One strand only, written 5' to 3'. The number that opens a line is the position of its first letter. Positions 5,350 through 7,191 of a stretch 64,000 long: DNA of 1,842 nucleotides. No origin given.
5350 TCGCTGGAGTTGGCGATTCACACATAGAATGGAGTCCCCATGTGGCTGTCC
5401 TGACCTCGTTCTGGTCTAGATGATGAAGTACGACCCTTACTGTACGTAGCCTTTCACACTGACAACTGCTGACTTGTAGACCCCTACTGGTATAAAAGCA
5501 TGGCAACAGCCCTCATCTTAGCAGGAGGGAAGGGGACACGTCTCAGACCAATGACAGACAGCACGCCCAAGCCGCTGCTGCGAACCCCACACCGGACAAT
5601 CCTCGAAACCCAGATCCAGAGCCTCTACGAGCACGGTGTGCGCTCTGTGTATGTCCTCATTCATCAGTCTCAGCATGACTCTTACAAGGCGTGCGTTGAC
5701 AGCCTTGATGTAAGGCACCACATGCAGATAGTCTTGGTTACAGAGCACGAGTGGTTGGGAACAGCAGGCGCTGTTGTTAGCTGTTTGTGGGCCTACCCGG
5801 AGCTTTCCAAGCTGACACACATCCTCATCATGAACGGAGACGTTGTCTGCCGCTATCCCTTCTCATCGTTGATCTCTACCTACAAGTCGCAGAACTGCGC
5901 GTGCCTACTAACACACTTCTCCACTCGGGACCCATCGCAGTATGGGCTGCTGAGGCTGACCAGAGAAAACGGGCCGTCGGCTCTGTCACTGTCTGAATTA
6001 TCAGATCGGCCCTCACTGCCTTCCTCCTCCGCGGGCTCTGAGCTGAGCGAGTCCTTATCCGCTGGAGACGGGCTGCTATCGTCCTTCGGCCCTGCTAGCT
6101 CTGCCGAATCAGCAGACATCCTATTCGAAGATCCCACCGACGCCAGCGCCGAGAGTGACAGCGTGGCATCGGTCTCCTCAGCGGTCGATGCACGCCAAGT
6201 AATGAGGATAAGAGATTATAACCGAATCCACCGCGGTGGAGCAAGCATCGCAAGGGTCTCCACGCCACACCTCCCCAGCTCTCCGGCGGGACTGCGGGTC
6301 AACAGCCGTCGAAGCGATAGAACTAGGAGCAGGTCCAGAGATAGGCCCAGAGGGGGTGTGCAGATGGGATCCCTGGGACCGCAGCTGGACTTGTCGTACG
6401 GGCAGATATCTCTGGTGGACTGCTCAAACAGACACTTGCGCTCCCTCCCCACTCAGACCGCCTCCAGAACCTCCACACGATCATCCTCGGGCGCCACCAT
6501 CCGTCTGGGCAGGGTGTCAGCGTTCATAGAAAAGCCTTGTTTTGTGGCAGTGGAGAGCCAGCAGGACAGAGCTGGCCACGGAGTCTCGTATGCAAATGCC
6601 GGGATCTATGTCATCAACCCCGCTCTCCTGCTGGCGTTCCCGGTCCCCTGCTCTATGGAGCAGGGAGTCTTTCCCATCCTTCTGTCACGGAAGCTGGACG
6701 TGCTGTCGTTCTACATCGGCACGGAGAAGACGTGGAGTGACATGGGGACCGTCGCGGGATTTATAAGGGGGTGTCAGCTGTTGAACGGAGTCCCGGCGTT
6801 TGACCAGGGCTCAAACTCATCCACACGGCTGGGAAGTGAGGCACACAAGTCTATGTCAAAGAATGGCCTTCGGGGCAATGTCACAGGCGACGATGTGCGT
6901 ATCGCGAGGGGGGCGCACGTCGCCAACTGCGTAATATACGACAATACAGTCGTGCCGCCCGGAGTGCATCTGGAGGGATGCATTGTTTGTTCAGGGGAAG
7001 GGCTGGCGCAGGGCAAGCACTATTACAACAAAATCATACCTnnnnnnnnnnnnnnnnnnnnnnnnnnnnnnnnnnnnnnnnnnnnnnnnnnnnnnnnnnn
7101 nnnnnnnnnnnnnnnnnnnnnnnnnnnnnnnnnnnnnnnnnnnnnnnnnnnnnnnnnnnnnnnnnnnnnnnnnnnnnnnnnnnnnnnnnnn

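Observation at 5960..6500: About 180-aa Ser/Arg-rich disordered insertion inside the catalytic domain of GDP-mannose pyrophosphorylase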

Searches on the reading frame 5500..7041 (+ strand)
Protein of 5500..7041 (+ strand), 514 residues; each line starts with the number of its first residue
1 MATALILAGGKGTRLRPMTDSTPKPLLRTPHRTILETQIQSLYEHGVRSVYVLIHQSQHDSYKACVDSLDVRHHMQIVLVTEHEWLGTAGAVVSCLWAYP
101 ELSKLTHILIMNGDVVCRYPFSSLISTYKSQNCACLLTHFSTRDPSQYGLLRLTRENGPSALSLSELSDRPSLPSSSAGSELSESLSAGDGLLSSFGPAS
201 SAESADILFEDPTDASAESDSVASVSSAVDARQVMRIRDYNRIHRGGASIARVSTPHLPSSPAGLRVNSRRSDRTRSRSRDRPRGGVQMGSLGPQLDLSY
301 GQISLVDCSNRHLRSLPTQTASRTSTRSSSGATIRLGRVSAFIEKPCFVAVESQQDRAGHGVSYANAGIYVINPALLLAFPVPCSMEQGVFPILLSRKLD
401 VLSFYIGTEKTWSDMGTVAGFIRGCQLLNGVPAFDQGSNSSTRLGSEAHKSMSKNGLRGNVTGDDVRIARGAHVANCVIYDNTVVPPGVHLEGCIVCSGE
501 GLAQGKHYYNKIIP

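Call 3: search_protein_families(library=pfam, proteins=[window:5500-7041:+], max_evalue=1)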
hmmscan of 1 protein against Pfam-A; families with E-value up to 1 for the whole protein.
window:5500-7041:+ (514 aa): 6 families
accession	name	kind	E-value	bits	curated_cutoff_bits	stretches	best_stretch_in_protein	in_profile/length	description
PF00483.29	NTP_transferase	-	7.7e-27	94.9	21.2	2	4-174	2-167/245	Nucleotidyl transferase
PF12804.13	NTP_transf_3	-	1.4e-09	38.8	27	1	4-137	1-120/160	MobA-like NTP transferase domain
PF25084.1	LbH_EIF2B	-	0.00039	20.8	54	1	458-502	37-81/105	EIF2B subunit epsilon LbH domain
PF00132.30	Hexapep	-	0.0089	16.1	27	1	462-492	4-35/36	Bacterial transferase hexapeptide (six repeats)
PF24894.1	Hexapep_GlmU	-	0.048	14.2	23.3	1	459-496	34-71/104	GlmU-like, C-terminal hexapeptide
PF01128.25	IspD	-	0.13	12.4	27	1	4-65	3-62/221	2-C-methyl-D-erythritol 4-phosphate cytidylyltransferase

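Call 4: search_solved_structures(query=window:5500-7041:+, max_evalue=0.01, show_alignments=3)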
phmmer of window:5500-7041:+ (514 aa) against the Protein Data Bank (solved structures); distinct sequences matched with E-value up to 0.01: 36.
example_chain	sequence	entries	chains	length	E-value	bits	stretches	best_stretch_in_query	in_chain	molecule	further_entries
7d72_K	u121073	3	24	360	9.2e-22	80.5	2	4-156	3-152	Mannose-1-phosphate guanyltransferase beta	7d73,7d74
8yre_D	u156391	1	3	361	4e-18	68.5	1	4-158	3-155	Mannose-1-phosphate guanylyltransferase 1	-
7x8j_A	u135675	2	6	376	4.2e-18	68.4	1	4-158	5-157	Mannose-1-phosphate guanylyltransferase 1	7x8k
7whr_B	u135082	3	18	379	1.2e-17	66.9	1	4-137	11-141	Nucleotidyl transferase family protein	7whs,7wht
8x7s_B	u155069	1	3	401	1.6e-09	40.2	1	4-61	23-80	UTP--glucose-1-phosphate uridylyltransferase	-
5xhw_A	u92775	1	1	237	3.2e-09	39.2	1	4-151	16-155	Putative 6-deoxy-D-mannoheptose pathway protein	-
6jq8_A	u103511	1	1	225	3.9e-09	38.9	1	4-151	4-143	Putative 6-deoxy-D-mannoheptose pathway protein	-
1jyk_A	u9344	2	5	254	4.8e-08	35.2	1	3-55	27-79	CTP:phosphocholine Cytidylyltransferase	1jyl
6caj_J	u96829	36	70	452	9.8e-08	34.2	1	4-134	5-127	Translation initiation factor eIF-2B subunit gamma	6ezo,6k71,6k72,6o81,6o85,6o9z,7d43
9y3p_I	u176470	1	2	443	9.8e-08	34.2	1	4-134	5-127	Translation initiation factor eIF2B subunit gamma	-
4y7t_A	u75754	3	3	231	2.1e-07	33.1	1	4-127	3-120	Nucleotidyl transferase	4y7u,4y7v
1yp2_A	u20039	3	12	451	2.9e-07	32.7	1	4-156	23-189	Glucose-1-phosphate adenylyltransferase small subunit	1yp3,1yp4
9xuk_A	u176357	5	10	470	4e-07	32.2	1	4-156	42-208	Glucose-1-phosphate adenylyltransferase small subunit, chloroplastic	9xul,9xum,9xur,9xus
8yre_A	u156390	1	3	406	4.5e-07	32.1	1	3-151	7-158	ADP-glucose pyrophosphorylase family protein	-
8hhd_A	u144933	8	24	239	1.2e-06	30.6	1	4-124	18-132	Nucleotidyl transferase | N-acetylmuramate alpha-1-phosphate uridylyltransferase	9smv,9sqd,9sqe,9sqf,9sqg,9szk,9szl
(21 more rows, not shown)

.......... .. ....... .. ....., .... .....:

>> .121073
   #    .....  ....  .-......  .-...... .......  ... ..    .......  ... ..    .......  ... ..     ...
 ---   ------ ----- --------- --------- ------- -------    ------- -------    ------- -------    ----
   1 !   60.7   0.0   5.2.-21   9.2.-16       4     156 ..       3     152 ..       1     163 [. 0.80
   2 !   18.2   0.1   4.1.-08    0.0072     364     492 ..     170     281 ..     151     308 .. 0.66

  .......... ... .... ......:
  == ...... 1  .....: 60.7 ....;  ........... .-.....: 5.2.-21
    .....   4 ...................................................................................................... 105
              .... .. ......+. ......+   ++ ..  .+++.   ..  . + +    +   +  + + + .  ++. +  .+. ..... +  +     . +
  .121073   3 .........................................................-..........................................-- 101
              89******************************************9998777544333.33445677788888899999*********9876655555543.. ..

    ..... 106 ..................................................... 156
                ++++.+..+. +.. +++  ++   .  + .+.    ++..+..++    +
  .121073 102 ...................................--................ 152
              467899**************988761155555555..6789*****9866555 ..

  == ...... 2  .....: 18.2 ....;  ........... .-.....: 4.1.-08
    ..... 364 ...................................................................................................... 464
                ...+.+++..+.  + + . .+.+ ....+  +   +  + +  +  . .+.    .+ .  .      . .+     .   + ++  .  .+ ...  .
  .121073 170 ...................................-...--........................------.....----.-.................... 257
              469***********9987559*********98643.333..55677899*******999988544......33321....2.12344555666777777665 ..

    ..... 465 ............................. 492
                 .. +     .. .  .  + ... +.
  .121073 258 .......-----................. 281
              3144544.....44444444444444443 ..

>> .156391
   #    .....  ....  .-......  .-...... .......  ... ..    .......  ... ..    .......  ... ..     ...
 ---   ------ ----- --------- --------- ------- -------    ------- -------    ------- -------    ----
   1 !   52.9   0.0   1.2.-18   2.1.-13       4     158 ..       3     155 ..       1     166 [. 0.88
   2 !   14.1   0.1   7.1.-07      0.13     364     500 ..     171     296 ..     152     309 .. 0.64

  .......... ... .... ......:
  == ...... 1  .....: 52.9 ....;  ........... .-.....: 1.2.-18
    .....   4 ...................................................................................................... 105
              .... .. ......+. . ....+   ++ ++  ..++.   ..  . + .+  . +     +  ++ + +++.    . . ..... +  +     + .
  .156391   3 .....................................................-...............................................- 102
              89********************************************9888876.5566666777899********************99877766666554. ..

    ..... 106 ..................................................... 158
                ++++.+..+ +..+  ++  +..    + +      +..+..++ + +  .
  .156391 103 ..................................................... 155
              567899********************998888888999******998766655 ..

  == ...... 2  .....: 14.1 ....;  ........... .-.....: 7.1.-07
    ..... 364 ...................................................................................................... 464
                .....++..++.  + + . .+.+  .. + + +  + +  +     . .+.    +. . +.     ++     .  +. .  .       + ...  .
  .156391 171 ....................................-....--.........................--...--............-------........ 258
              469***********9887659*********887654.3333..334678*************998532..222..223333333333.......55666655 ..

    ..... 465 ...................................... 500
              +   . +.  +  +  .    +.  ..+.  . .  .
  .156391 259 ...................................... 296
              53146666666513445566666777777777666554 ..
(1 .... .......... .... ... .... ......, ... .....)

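Call 5: find_homologous_proteins(query=window:5500-7041:+, max_evalue=0.001)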
Query window:5500-7041:+ (514 aa): 2760 proteins with E <= 0.001 among 8000 candidates; the best 120 are listed.
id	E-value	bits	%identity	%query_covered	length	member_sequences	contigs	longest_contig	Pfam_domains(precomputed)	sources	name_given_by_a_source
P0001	0.0e+0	1110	100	96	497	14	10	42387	PF00483.30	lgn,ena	-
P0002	3.2e-232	790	80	88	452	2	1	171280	PF00483.30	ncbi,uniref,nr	ncbi:Mannose-1-phosphate guanyltransferase [Giardia lamblia P15]|uniref:Mannose-1-phosphate guanyltr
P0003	6.3e-206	703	65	100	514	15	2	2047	PF00483.30,PF12804.14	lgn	-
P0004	8.3e-195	666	60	100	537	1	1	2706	PF00483.30,PF12804.14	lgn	-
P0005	1.5e-176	606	55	100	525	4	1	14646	PF00483.30,PF12804.14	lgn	-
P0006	1.4e-25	108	38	29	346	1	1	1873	PF00483.30,PF00132.31,PF25087.2,PF25247.2,PF25084.2,PF24894.2,PF12804.14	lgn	-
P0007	2.7e-25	107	34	35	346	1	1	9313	PF00483.30,PF00132.31,PF25087.2,PF25247.2,PF25084.2,PF24894.2,PF12804.14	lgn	-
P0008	3.0e-25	107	36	29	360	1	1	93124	PF00483.30,PF00132.31,PF25087.2,PF25084.2,PF12804.14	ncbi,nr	ncbi:Mannose-1-phosphate guanylyltransferase 1 [Nowakowskiella sp. JEL0407]|nr:Mannose-1-phosphate g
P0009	5.3e-25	106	34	32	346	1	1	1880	PF00483.30,PF00132.31,PF07959.19,PF25087.2,PF25247.2,PF25084.2,PF24894.2,PF12804.14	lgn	-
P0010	3.7e-24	103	34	29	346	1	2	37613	PF00483.30,PF00132.31,PF25087.2,PF25247.2,PF25084.2,PF24894.2,PF12804.14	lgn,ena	-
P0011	5.5e-24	103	35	32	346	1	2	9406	PF00483.30,PF00132.31,PF25087.2,PF25247.2,PF25084.2,PF24894.2,PF12804.14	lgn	-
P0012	1.2e-23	102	29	30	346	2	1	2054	PF00483.30,PF00132.31,PF25087.2,PF25084.2,PF24894.2,PF12804.14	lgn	-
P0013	1.4e-23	101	38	30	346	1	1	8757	PF00483.30,PF00132.31,PF25087.2,PF25247.2,PF25084.2,PF24894.2,PF12804.14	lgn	-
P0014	2.4e-23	101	36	30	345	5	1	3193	PF00483.30,PF00132.31,PF25087.2,PF25247.2,PF25084.2,PF24894.2,PF12804.14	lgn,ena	-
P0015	2.6e-23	101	35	30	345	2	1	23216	PF00483.30,PF00132.31,PF25087.2,PF25084.2,PF24894.2,PF12804.14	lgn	-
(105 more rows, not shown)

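Call 8: find_encoding_contigs(protein=P0005, flank=6000, max_places=3)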
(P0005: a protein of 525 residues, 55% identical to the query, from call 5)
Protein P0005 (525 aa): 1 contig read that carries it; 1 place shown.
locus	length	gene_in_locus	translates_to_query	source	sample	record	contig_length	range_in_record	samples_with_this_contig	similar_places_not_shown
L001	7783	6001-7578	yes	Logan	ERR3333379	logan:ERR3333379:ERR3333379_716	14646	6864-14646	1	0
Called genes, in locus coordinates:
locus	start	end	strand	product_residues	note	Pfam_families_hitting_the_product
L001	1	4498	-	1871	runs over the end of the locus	PF00069:Pkinase, PF07714:PK_Tyr_Ser-Thr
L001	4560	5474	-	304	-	-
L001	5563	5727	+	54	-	-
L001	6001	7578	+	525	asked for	PF00483:NTP_transferase, PF12804:NTP_transf_3 (weak)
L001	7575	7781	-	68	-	?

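Call 9: find_encoding_contigs(protein=P0004, flank=3000, max_places=3)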
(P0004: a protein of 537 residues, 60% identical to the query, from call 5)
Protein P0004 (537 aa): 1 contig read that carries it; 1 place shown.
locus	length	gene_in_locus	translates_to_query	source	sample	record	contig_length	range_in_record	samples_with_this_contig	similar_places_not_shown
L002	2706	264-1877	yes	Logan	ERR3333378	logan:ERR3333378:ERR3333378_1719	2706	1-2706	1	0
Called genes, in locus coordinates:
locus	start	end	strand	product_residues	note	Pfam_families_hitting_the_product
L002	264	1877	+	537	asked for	PF00483:NTP_transferase, PF12804:NTP_transf_3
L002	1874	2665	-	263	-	-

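Call 10: find_encoding_contigs(protein=P0003, flank=3000, max_places=3)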
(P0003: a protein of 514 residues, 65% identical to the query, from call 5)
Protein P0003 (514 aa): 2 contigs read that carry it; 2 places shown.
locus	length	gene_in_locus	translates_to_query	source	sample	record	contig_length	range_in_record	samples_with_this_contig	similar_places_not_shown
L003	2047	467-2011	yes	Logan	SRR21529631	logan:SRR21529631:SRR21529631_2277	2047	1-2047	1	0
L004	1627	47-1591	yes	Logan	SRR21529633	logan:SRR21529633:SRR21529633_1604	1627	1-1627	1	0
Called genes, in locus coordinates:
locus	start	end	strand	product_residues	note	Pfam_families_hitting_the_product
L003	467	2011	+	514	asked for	PF00483:NTP_transferase, PF12804:NTP_transf_3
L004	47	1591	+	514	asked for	PF00483:NTP_transferase, PF12804:NTP_transf_3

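Call 11: find_encoding_contigs(protein=P0002, flank=3000, max_places=2)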
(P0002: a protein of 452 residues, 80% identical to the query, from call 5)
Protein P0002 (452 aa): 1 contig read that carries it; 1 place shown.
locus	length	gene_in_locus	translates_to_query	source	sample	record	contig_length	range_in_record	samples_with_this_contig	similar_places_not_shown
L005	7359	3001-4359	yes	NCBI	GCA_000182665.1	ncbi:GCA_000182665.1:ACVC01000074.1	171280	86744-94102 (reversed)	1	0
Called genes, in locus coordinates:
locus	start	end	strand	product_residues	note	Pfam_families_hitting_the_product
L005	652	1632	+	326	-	PF00069:Pkinase, PF07714:PK_Tyr_Ser-Thr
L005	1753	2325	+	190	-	-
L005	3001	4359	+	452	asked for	PF00483:NTP_transferase (faint)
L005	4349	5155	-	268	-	-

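Call 12: find_encoding_contigs(protein=P0001, flank=3000, max_places=4)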
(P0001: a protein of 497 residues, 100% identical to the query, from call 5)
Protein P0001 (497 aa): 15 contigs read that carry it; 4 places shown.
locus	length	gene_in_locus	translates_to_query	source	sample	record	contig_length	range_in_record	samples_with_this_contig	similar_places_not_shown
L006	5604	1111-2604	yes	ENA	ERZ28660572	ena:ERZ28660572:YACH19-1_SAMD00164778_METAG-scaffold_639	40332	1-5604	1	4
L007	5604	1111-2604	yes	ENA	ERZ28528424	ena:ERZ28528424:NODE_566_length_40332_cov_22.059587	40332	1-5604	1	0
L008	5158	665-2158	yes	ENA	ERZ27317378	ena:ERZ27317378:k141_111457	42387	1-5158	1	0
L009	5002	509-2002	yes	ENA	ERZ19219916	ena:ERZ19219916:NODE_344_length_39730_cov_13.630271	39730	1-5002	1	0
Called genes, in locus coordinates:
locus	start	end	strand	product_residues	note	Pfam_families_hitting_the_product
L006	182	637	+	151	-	PF13637:Ank_4 (faint), PF00023:Ank (faint), PF12796:Ank_2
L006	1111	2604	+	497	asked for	PF00483:NTP_transferase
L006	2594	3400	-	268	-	-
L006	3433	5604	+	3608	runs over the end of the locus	-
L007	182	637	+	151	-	PF13637:Ank_4 (faint), PF00023:Ank (faint), PF12796:Ank_2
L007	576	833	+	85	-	-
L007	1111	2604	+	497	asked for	PF00483:NTP_transferase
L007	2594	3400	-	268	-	-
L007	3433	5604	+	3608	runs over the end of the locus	-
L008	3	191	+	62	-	?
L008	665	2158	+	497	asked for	PF00483:NTP_transferase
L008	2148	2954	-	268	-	-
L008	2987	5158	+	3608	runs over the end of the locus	-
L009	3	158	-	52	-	?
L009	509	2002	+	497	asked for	PF00483:NTP_transferase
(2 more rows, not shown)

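Call 13: list_cluster_members(proteins=[P0001, P0003, P0004, P0005])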
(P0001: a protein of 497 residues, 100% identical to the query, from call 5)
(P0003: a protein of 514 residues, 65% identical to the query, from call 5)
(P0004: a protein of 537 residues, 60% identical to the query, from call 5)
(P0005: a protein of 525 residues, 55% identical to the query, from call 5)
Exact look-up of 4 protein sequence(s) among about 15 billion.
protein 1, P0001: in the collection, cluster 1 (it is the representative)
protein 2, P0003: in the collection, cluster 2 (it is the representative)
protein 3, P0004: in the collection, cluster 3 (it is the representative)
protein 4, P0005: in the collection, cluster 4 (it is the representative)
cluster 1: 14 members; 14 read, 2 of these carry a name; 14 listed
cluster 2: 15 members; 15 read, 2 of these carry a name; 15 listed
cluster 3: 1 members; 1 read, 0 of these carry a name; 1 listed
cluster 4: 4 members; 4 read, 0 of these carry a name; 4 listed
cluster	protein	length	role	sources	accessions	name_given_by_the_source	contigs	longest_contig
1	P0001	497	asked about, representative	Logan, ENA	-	-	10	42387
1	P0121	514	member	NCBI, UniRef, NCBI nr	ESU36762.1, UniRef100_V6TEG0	Mannose-1-phosphate guanyltransferase [Giardia duodenalis] | Mannose-1-phosphate guanyltransferase n=1 Tax=Giardia intestinalis TaxID=5741 ... | Mannose-1-phosphate guanyltransferase [Giardia intestinalis]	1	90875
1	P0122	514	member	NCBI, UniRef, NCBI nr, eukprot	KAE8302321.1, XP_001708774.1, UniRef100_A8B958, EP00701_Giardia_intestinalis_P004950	Mannose-1-phosphate guanyltransferase [Giardia duodenalis] | Mannose-1-phosphate guanyltransferase n=1 Tax=Giardia intestinalis (strain ATCC 50803 / ... | Mannose-1-phosphate guanyltransferase [Giardia intestinalis]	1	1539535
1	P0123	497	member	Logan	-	-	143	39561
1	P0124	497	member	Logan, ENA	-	-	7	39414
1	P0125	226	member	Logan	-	-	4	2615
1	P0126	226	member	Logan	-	-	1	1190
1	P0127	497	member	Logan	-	-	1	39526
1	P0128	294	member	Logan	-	-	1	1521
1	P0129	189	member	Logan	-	-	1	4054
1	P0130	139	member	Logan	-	-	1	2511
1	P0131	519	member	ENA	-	-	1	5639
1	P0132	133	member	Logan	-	-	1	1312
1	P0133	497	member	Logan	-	-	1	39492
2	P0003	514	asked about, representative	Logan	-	-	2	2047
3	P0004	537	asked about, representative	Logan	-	-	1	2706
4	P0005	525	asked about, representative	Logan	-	-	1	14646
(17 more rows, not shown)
